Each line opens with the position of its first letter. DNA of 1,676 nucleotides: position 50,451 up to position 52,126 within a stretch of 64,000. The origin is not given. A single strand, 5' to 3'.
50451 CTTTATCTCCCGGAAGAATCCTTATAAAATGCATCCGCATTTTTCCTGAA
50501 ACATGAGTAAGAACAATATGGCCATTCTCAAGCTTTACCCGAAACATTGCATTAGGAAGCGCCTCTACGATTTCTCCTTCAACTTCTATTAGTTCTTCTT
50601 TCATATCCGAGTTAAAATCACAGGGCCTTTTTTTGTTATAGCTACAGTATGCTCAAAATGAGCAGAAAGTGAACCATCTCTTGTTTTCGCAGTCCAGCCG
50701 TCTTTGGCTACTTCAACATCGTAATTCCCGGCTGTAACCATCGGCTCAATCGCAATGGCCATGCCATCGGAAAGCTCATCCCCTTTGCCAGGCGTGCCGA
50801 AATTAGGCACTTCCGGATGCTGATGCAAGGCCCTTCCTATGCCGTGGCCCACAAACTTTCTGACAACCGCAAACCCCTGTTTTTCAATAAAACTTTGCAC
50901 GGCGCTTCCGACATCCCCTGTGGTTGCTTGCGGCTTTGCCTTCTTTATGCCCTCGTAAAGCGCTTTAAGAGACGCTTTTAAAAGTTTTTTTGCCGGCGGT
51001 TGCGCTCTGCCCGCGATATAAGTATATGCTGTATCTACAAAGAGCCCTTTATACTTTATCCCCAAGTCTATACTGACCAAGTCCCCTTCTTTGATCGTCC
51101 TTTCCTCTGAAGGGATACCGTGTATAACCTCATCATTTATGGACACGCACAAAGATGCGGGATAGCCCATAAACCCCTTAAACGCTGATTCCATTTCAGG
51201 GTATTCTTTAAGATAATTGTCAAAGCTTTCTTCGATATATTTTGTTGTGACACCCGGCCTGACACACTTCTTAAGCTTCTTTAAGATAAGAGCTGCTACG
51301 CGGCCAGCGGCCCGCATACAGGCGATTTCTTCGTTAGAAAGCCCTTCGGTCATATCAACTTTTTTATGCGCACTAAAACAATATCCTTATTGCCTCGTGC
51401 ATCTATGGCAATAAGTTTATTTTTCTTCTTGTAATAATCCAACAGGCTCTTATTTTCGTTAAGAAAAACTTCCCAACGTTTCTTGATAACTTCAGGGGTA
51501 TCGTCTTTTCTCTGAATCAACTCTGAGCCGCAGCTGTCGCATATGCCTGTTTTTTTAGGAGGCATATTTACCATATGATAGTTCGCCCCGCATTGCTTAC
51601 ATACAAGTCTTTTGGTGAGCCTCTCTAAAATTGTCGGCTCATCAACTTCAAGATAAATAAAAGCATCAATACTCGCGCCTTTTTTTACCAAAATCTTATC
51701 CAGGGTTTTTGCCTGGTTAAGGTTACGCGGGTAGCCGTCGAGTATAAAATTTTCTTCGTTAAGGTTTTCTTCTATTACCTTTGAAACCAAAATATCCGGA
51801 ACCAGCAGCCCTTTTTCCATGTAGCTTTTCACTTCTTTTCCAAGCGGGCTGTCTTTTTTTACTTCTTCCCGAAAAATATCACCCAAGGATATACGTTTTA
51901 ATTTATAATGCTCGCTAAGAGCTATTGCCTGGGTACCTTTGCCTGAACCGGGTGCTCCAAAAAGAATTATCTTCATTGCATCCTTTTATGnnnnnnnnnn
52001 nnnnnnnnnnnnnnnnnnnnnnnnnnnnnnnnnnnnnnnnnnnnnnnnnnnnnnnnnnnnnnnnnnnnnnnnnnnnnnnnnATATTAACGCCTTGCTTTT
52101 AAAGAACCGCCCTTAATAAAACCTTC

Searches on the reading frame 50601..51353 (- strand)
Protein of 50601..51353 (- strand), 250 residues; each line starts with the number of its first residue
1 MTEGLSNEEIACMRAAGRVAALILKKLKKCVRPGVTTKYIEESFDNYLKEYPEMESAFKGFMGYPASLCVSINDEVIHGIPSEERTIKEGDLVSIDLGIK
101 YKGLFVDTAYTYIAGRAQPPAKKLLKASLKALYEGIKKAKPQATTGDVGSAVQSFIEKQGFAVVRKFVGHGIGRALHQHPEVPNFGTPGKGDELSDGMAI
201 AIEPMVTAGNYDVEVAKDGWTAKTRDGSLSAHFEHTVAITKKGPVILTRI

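Call 44: search_protein_families(library=pfam, proteins=[window:50601-51353:-], max_evalue=0.0001)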
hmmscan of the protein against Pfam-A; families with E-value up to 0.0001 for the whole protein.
window:50601-51353:- (250 aa): 1 family
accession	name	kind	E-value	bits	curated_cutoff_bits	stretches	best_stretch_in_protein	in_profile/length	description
PF00557.29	Peptidase_M24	-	2.7e-49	168.2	23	1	11-241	1-208/208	Metallopeptidase family M24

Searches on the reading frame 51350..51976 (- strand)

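Call 44: search_protein_families(library=pfam, proteins=[window:51350-51976:-], max_evalue=0.0001)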
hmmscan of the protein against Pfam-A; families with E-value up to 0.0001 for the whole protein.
window:51350-51976:- (208 aa): 5 families
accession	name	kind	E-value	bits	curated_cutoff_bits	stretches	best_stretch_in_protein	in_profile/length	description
PF00406.28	ADK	-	8.9e-47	159.4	26.8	1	5-186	1-150/151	Adenylate kinase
PF13207.12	AAA_17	-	9.1e-27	94.4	27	1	6-123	1-122/136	AAA domain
PF05191.20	ADK_lid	-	9.5e-18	64.2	26.6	1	123-158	1-36/36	Adenylate kinase, active site lid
PF13238.12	AAA_18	-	3.7e-07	31.1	29.4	1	3-123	1-111/128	AAA domain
PF13671.12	AAA_33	-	6.9e-05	23.6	27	0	3-123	2-118/143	AAA domain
